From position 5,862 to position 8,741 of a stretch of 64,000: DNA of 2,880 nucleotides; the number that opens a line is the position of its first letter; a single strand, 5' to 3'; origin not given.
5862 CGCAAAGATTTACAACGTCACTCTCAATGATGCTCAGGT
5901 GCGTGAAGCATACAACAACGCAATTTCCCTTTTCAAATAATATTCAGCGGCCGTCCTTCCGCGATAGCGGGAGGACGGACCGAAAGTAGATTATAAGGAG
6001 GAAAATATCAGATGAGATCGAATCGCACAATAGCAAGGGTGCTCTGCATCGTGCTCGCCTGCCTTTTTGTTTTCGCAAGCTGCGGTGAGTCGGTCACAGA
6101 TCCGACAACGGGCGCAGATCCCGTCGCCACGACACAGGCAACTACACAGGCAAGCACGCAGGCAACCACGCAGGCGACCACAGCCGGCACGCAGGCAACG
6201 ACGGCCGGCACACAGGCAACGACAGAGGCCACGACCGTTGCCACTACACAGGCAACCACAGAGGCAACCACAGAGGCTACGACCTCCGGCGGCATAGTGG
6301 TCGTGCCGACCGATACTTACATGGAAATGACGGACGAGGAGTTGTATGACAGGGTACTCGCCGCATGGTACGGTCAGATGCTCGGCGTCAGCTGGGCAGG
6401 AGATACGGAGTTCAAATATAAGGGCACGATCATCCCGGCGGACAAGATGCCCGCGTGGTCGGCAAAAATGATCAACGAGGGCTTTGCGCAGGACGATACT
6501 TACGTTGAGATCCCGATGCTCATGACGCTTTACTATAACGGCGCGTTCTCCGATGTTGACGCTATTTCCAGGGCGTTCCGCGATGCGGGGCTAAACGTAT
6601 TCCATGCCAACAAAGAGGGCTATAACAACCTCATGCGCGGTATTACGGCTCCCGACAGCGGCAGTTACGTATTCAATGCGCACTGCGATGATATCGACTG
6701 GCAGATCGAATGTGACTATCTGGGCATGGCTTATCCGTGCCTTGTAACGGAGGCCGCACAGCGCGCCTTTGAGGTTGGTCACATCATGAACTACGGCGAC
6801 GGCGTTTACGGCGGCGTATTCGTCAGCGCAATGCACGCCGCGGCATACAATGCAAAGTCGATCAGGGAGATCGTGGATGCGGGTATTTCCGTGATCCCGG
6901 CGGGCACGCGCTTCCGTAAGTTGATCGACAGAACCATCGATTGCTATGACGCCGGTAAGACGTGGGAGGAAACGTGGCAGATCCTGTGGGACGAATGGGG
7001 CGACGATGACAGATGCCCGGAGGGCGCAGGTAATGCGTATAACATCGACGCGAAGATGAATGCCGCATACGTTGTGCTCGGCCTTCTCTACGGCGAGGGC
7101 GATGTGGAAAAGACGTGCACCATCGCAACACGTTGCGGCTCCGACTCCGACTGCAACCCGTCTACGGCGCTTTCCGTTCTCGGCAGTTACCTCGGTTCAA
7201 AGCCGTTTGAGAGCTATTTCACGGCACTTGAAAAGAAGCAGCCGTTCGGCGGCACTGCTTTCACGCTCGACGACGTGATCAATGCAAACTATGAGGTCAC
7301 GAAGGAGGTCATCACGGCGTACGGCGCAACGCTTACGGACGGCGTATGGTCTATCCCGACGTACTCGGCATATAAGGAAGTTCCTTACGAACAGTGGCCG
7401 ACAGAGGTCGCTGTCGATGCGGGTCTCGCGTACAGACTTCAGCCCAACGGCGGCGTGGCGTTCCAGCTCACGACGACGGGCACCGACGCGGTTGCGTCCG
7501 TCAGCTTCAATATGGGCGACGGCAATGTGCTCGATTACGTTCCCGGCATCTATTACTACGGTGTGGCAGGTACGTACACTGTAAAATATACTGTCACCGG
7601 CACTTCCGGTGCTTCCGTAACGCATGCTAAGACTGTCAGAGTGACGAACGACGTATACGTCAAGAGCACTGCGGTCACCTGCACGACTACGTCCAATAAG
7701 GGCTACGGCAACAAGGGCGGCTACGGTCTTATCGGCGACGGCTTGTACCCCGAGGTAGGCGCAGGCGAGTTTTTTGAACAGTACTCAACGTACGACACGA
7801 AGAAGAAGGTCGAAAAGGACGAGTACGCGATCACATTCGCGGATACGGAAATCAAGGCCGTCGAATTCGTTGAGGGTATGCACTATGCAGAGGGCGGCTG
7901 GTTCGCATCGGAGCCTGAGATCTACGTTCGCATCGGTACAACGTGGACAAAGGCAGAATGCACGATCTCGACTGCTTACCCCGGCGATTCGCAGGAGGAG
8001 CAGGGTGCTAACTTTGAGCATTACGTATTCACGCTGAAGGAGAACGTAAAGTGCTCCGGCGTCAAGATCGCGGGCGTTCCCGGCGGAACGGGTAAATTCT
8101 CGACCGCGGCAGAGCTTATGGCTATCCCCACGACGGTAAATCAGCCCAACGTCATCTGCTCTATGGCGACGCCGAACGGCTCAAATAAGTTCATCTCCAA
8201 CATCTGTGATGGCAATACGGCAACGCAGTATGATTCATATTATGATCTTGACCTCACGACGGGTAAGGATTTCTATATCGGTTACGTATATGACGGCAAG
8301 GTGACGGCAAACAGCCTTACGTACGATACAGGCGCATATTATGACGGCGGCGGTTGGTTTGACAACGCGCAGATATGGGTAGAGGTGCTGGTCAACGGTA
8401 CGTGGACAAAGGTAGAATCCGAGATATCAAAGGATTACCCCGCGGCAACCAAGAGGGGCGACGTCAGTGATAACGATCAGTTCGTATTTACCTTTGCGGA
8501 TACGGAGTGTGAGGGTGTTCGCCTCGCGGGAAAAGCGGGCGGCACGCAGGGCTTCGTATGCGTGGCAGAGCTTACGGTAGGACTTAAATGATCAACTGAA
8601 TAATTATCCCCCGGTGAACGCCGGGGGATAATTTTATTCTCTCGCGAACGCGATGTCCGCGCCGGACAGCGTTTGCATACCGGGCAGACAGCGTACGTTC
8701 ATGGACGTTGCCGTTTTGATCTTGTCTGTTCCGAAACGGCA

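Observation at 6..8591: Ribokinase flanked by a cytoplasmic and a surface-anchored ADP-ribosylglycohydrolase paralog plus an exported phosphoesterase: candidate extracellular ribosyl/ADP-ribosyl salvage locus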

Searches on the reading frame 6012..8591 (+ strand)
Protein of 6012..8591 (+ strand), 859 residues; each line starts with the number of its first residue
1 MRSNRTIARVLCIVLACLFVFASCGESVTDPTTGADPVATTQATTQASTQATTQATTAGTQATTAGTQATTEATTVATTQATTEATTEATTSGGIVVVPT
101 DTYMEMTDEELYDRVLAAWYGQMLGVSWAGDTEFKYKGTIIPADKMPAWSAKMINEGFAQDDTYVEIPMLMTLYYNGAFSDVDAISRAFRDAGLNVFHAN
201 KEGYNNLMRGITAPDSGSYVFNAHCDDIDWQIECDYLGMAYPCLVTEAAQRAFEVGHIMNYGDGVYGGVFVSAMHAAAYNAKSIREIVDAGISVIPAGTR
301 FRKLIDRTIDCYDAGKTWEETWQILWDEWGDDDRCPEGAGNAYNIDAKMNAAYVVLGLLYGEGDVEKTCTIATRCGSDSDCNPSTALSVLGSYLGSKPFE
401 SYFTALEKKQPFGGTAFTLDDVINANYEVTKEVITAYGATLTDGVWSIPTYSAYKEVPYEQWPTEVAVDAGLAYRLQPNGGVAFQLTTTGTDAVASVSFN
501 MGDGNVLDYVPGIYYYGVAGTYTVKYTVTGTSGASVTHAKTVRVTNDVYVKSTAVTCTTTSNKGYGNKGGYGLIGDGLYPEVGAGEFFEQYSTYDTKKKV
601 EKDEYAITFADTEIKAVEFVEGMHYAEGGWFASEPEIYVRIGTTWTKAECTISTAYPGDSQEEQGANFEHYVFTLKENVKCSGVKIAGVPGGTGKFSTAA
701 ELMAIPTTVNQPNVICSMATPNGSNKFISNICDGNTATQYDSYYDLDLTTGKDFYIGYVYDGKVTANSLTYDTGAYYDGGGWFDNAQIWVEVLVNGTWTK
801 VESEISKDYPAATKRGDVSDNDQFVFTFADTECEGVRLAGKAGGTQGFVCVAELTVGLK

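Call 5: search_protein_families(library=pfam, proteins=[window:6012-8591:+], max_evalue=0.01)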
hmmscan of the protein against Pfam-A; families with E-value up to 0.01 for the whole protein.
window:6012-8591:+ (859 aa): 2 families
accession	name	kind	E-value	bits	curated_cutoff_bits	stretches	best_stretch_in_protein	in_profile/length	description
PF03747.19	ADP_ribosyl_GH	-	1.5e-29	104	26.2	1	117-396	1-281/287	ADP-ribosylglycohydrolase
PF18911.6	PKD_4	-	9.9e-06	26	27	1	476-543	14-84/85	PKD domain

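Call 6: search_protein_families(library=ncbifam, proteins=[window:6012-8591:+], max_evalue=0.01)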
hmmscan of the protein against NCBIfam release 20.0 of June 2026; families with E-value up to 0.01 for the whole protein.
window:6012-8591:+ (859 aa): 0 families

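Call 11: find_homologous_proteins(query=window:6012-8591:+, max_evalue=0.00001)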
Query window:6012-8591:+ (859 aa): 1280 proteins with E <= 0.00001 among 8000 candidates; the best 120 are listed.
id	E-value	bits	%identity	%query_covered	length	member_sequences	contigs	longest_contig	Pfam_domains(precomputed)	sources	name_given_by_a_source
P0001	0.0e+0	1942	99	100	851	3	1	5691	PF03747.20,PF18911.7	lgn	-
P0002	6.2e-211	721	45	90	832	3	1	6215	PF03747.20,PF00801.27,PF18911.7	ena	-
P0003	6.3e-206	704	45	89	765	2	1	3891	PF03747.20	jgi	jgi:PKD repeat protein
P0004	3.9e-204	699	45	89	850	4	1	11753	PF03747.20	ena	-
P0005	7.4e-201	688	41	99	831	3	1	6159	PF03747.20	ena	-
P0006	3.7e-199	682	44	88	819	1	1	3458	PF03747.20,PF18911.7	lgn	-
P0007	1.4e-198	680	42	87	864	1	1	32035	PF03747.20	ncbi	-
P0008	1.0e-197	677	44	88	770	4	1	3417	PF03747.20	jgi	jgi:PKD repeat protein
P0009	3.5e-197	676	43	90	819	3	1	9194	PF03747.20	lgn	-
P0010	5.9e-197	675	43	91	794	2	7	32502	PF03747.20,PF18911.7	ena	-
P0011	2.1e-196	673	43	99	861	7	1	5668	PF03747.20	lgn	-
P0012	3.9e-196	672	41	89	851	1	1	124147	PF03747.20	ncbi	-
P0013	5.4e-196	672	41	92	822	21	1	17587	PF03747.20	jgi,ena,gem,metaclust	metaclust:\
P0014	3.8e-195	669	43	88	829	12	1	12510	PF03747.20,PF18911.7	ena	-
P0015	2.4e-194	666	43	87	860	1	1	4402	PF03747.20,PF18911.7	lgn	-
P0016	3.8e-194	665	43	87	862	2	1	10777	PF03747.20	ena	-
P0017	1.5e-193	663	42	92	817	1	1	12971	PF00754.32,PF03747.20,PF18911.7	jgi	-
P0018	6.5e-193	661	41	99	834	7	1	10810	PF03747.20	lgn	-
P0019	7.8e-193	661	43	90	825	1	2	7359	PF03747.20,PF18911.7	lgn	-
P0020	1.4e-192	660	45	85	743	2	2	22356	PF03747.20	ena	-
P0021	1.7e-192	660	43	88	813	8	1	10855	PF03747.20,PF18911.7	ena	-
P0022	6.8e-192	658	44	87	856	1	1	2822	PF03747.20,PF18911.7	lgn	-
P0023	3.2e-191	656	41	99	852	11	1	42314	PF00754.32,PF03747.20,PF18911.7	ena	-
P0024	4.3e-191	655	40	99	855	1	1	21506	PF03747.20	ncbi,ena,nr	ncbi:MAG: ADP-ribosylglycohydrolase family protein [Clostridia bacterium]|nr:ADP-ribosylglycohydrola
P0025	4.7e-191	655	39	99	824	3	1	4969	PF03747.20,PF18911.7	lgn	-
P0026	1.2e-190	654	44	87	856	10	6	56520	PF00754.32,PF03747.20,PF18911.7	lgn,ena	-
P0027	1.4e-190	654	41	99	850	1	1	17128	PF03747.20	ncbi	-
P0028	2.2e-190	653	43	87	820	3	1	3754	PF03747.20,PF00801.27,PF18911.7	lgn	-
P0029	2.9e-190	653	40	99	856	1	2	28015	PF03747.20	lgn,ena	-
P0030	3.6e-190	652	42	99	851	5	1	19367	PF03747.20,PF18911.7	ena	-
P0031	2.1e-189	650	41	99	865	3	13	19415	PF03747.20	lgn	-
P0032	4.0e-189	649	39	83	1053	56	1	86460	PF00754.32,PF03747.20,PF18911.7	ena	-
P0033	8.5e-189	648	42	87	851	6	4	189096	PF03747.20,PF18911.7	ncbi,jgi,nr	ncbi:MAG: hypothetical protein E7608_00770 [Ruminococcaceae bacterium]|nr:hypothetical protein [Osci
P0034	4.3e-188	645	43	87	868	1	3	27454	PF03747.20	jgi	-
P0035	4.3e-188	645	42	87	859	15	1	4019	PF00754.32,PF03747.20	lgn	-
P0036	8.8e-188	644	41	92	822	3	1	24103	PF03747.20,PF18911.7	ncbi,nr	ncbi:MAG: ADP-ribosylglycohydrolase family protein [Oscillospiraceae bacterium]|nr:ADP-ribosylglycoh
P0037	1.0e-187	644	41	87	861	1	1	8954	PF03747.20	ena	-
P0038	1.3e-187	644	41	100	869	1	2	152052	PF03747.20,PF18911.7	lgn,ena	-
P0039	2.2e-187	643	43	87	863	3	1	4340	PF03747.20,PF00801.27,PF00404.25,PF18911.7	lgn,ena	-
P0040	2.4e-187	643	41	93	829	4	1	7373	PF03747.20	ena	-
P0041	5.2e-187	642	40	99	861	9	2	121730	PF03747.20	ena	-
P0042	5.5e-187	642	40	100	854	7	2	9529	PF03747.20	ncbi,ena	-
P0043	6.5e-187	642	40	99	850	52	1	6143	PF03747.20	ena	-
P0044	1.8e-186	640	43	88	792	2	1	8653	PF03747.20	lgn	-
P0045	2.3e-186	640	43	88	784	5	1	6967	PF00754.32,PF03747.20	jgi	jgi:hypothetical protein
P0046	3.0e-186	639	41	87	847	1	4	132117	PF03747.20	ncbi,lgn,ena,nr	ncbi:MAG: ADP-ribosylglycohydrolase family protein [Clostridia bacterium]|nr:ADP-ribosylglycohydrola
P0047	7.1e-186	638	40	99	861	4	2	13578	PF03747.20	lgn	-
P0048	1.4e-185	637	43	87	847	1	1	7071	PF00754.32,PF03747.20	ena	-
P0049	5.3e-185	635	42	88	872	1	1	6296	PF00754.32,PF03747.20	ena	-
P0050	5.8e-185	635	43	87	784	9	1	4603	PF03747.20,PF18911.7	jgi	jgi:ADP-ribosylglycohydrolase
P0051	7.9e-185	635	42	87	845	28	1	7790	PF03747.20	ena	-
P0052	2.1e-184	633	42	89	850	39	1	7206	PF03747.20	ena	-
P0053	1.5e-183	630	41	91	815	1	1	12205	PF03747.20,PF00801.27,PF18911.7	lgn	-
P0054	1.6e-183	630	38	3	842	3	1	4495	PF03747.20,PF18911.7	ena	-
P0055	2.2e-183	630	40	99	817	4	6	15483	PF03747.20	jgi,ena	-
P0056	3.9e-183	629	41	96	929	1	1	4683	PF03747.20,PF18911.7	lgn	-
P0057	4.0e-183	629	42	3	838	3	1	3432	PF03747.20,PF18911.7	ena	-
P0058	4.0e-183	629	41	89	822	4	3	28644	PF03747.20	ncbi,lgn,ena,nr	ncbi:MAG: ADP-ribosylglycohydrolase family protein [Clostridia bacterium]|nr:ADP-ribosylglycohydrola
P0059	9.2e-182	625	43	89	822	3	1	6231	PF03747.20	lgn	-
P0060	1.2e-181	624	40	99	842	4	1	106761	PF00754.32,PF03747.20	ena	-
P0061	2.1e-181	623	43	81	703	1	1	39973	PF03747.20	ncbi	-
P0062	5.8e-181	622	40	94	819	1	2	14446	PF03747.20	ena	-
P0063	2.2e-179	617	39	99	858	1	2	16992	PF03747.20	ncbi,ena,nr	ncbi:MAG: ADP-ribosylglycohydrolase family protein [Clostridia bacterium]|nr:ADP-ribosylglycohydrola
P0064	3.6e-179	616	39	98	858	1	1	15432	PF03747.20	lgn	-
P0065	4.5e-179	616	42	89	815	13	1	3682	PF03747.20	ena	-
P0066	8.0e-179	615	40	92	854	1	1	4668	PF03747.20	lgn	-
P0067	8.5e-179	615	40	91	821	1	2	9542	PF03747.20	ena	-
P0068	1.7e-178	614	42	89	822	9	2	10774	PF03747.20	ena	-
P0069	4.4e-178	612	40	90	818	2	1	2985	PF03747.20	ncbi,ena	-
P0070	4.5e-178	612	42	92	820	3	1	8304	PF03747.20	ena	-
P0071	7.6e-178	612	40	99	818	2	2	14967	PF03747.20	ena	-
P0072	5.1e-177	609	41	87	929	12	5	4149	PF03747.20,PF18911.7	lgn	-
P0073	1.9e-176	607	39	99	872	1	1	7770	PF03747.20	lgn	-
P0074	2.6e-176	607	42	89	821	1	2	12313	PF00754.32,PF03747.20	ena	-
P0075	2.2e-175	603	41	89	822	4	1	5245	PF03747.20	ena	-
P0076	2.4e-175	603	39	99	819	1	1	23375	PF03747.20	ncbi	-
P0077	4.0e-175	603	41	90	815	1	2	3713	PF03747.20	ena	-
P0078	9.5e-175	601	41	87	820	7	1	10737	PF03747.20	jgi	jgi:hypothetical protein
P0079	1.5e-174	601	42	86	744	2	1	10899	PF03747.20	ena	-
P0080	2.2e-174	600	41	88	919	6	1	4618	PF03747.20,PF18911.7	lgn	-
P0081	3.6e-174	599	37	100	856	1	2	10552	PF03747.20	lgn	-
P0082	5.1e-174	599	38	99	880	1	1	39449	PF03747.20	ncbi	-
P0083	7.5e-174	598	39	98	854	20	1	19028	PF03747.20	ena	-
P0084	4.5e-173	596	44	75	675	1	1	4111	PF03747.20,PF00801.27,PF18911.7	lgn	-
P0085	6.2e-173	595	44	77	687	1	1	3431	PF03747.20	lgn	-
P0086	6.2e-173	595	41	88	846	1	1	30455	PF03747.20,PF00801.27,PF18911.7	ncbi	-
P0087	1.9e-172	594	39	89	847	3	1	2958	PF03747.20,PF00801.27,PF18911.7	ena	-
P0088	5.0e-171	589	40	88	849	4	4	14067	PF03747.20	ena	-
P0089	1.0e-170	588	39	95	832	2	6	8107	PF03747.20,PF00801.27,PF18911.7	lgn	-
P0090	1.1e-169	585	39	92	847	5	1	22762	PF03747.20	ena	-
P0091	8.7e-169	582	37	69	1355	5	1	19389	PF03747.20,PF00801.27,PF18911.7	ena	-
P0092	1.1e-168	581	44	72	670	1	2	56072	PF03747.20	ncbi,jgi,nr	ncbi:MAG: hypothetical protein E7620_00155 [Ruminococcaceae bacterium]|nr:hypothetical protein [Osci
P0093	1.8e-167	577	39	88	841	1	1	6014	PF03747.20,PF00801.27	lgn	-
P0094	6.6e-167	575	39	93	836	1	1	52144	PF00754.32,PF03747.20,PF16403.12,PF18911.7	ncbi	-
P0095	2.2e-166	574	44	69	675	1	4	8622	PF03747.20,PF18911.7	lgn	-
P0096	2.9e-166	573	39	87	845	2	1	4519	PF03747.20,PF00801.27,PF18911.7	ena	-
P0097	3.1e-166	573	39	88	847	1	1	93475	PF03747.20,PF00801.27,PF18911.7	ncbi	-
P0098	4.7e-166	573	40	87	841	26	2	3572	PF03747.20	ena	-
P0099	5.7e-166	572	41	81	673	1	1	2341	PF03747.20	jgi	-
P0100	9.0e-166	572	38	90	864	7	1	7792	PF03747.20,PF00801.27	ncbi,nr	ncbi:MAG: ADP-ribosylglycohydrolase family protein [Clostridia bacterium]|nr:ADP-ribosylglycohydrola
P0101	1.5e-165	571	38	92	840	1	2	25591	PF03747.20,PF00801.27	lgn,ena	-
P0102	4.0e-165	569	39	88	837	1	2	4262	PF03747.20,PF00801.27,PF18911.7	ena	-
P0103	4.3e-165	569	44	71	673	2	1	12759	PF03747.20,PF18911.7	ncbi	-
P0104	6.9e-165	569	44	71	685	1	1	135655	PF03747.20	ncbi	-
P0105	7.2e-165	569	38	91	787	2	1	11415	PF03747.20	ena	-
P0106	2.1e-163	564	40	87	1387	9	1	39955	PF00756.27,PF00326.28,PF03747.20,PF01738.25,PF13385.14,PF02230.23,PF18911.7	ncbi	-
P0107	3.3e-163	563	39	87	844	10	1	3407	PF03747.20,PF00801.27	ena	-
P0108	1.4e-162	561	39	87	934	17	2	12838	PF03747.20,PF18911.7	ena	-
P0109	1.5e-162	561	39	71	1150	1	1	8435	PF03747.20,PF00801.27,PF02368.25,PF18911.7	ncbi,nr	ncbi:MAG: ADP-ribosylglycohydrolase family protein [Eubacteriales bacterium]|nr:ADP-ribosylglycohydr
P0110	2.7e-162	560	39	93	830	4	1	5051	PF00754.32,PF03747.20,PF00801.27,PF18911.7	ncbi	-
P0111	3.1e-161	557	37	92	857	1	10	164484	PF03747.20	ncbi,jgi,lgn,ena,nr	ncbi:MAG: hypothetical protein E7607_05090 [Ruminococcaceae bacterium]|nr:hypothetical protein [Osci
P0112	6.0e-160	552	41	82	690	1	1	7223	PF03747.20,PF18911.7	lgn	-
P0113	7.0e-160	552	44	69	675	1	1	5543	PF03747.20,PF18911.7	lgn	-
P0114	9.0e-160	552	38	91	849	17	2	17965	PF00754.32,PF03747.20,PF18911.7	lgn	-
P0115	1.7e-159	551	39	82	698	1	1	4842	PF03747.20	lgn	-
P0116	2.3e-158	547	37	92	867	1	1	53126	PF03747.20,PF18911.7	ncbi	ncbi:MAG: ADP-ribosylglycohydrolase family protein [Eubacteriales bacterium]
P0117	4.4e-158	546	41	82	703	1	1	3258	PF03747.20,PF18911.7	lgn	-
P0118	1.3e-157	545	38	88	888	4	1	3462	PF00754.32,PF03747.20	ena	-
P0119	2.5e-157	544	42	76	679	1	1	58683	PF03747.20,PF00801.27,PF18911.7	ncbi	-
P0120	2.7e-156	540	38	93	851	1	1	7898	PF03747.20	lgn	-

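Call 12: find_encoding_contigs(protein=P0033, flank=10000, max_places=2)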
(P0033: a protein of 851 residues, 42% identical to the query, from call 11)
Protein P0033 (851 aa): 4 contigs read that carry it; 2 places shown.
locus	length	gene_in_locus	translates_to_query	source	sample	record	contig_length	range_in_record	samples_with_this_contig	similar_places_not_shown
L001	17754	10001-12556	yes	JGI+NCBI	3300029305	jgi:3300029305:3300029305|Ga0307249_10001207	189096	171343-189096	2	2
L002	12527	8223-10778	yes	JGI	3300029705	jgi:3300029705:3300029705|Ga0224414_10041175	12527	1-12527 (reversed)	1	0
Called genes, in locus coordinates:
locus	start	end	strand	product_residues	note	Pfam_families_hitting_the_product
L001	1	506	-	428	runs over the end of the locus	PF02403:Seryl_tRNA_N, PF00587:tRNA-synt_2b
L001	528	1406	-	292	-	PF02195:ParB_N, PF23433:DUF7119 (weak), PF01978:TrmB (faint), PF17762:HTH_ParB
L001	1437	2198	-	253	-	PF00142:Fer4_NifH (faint), PF01656:CbiA, PF02374:ArsA_ATPase (weak), PF06564:CBP_BcsQ, PF09140:MipZ, PF10609:ParA, PF13614:AAA_31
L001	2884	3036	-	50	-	-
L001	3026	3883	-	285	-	PF02195:ParB_N, PF17762:HTH_ParB (faint)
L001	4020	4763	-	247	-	PF02527:GidB, PF13649:Methyltransf_25 (faint), PF13847:Methyltransf_31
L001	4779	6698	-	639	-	PF01134:GIDA, PF01262:AlaDh_PNT_C (faint), PF12831:FAD_oxidored, PF21680:GIDA_C_1st, PF13932:SAM_GIDA_C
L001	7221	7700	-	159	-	PF02590:SPOUT_MTase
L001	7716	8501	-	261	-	PF00753:Lactamase_B, PF23023:Anti-Pycsar_Apyc1, PF12706:Lactamase_B_2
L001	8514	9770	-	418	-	PF10509:GalKase_gal_bdg, PF00288:GHMP_kinases_N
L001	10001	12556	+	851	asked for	PF03747:ADP_ribosyl_GH, PF18911:PKD_4 (weak)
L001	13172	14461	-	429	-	PF02127:Peptidase_M18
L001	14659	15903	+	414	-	PF00999:Na_H_Exchanger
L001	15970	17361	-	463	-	-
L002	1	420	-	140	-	?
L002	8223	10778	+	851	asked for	PF03747:ADP_ribosyl_GH, PF18911:PKD_4 (weak)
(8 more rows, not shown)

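Call 13: find_encoding_contigs(protein=P0012, flank=10000, max_places=2)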
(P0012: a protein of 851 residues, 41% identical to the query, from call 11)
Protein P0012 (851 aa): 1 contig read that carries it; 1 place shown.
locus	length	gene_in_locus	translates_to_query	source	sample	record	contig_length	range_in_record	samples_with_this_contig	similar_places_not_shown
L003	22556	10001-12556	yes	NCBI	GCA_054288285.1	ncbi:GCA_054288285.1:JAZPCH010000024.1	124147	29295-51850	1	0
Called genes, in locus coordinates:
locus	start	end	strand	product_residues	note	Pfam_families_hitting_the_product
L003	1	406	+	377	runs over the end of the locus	PF01979:Amidohydro_1, PF07969:Amidohydro_3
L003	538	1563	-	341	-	PF05343:Peptidase_M42, PF01546:Peptidase_M20 (weak)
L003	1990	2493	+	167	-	-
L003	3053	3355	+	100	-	-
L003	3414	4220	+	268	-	-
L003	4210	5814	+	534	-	PF14478:DUF4430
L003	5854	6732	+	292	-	PF02361:CbiQ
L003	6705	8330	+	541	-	PF13476:AAA_23 (faint), PF25199:nSTAND_NTPase5 (faint), PF00005:ABC_tran, PF02463:SMC_N (faint), PF13191:AAA_16 (faint), PF13401:AAA_22 (faint), PF00005:ABC_tran, PF13304:AAA_21, +2 more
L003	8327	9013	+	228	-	PF07155:ECF-ribofla_trS, PF12822:ECF_trnsprt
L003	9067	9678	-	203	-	-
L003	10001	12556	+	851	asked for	PF03747:ADP_ribosyl_GH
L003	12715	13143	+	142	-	PF13328:HD_4 (weak)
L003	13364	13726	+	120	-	PF14198:TnpV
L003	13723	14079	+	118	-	PF13560:HTH_31, PF12844:HTH_19, PF13443:HTH_26 (weak), PF01381:HTH_3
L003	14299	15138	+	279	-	PF02899:Phage_int_SAM_1 (weak), PF00589:Phage_integrase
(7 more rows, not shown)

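Call 14: find_encoding_contigs(protein=P0106, flank=10000, max_places=2)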
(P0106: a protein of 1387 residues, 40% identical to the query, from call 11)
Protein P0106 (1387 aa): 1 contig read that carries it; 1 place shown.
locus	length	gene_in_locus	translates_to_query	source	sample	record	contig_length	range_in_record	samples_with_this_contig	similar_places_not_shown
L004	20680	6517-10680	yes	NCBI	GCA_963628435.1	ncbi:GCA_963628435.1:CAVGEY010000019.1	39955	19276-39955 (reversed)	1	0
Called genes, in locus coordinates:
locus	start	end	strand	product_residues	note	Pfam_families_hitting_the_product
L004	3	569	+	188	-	?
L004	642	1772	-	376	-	PF01408:GFO_IDH_MocA, PF22725:GFO_IDH_MocA_C3 (faint)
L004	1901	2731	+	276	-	PF02311:AraC_binding (weak), PF12833:HTH_18, PF00165:HTH_AraC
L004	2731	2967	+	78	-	-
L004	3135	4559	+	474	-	PF06452:CBM9_1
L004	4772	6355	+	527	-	PF01381:HTH_3, PF13384:HTH_23 (faint), PF13560:HTH_31 (weak), PF03747:ADP_ribosyl_GH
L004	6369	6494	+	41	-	-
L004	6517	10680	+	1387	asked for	PF03747:ADP_ribosyl_GH, PF18911:PKD_4 (faint), PF13385:Laminin_G_3, PF00756:Esterase, PF02230:Abhydrolase_2, PF00326:Peptidase_S9 (faint), PF01738:DLH (weak)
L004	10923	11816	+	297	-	PF18082:NAT_N, PF18164:GNAT_C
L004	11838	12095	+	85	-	-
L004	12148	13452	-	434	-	PF01029:NusB, PF22458:RsmF-B_ferredox, PF01189:Methyltr_RsmB-F, PF01728:FtsJ (weak), PF13847:Methyltransf_31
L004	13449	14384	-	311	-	PF00551:Formyl_trans_N, PF02911:Formyl_trans_C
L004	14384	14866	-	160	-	PF01327:Pep_deformylase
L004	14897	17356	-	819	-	PF17764:PriA_3primeBD, PF00270:DEAD, PF04851:ResIII, PF18319:Zn_ribbon_PriA (weak), PF00271:Helicase_C, PF18074:PriA_C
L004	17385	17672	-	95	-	-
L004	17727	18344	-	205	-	PF00625:Guanylate_kin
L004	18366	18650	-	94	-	PF04025:RemA-like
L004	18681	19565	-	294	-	PF03755:YicC-like_N, PF08340:YicC-like_C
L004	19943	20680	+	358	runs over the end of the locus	PF01118:Semialdhyde_dh, PF02774:Semialdhyde_dhC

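Call 16: search_solved_structures(query=window:6012-8591:+, max_evalue=0.001, show_alignments=1)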
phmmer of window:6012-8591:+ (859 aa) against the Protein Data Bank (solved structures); distinct sequences matched with E-value up to 0.001: 0.
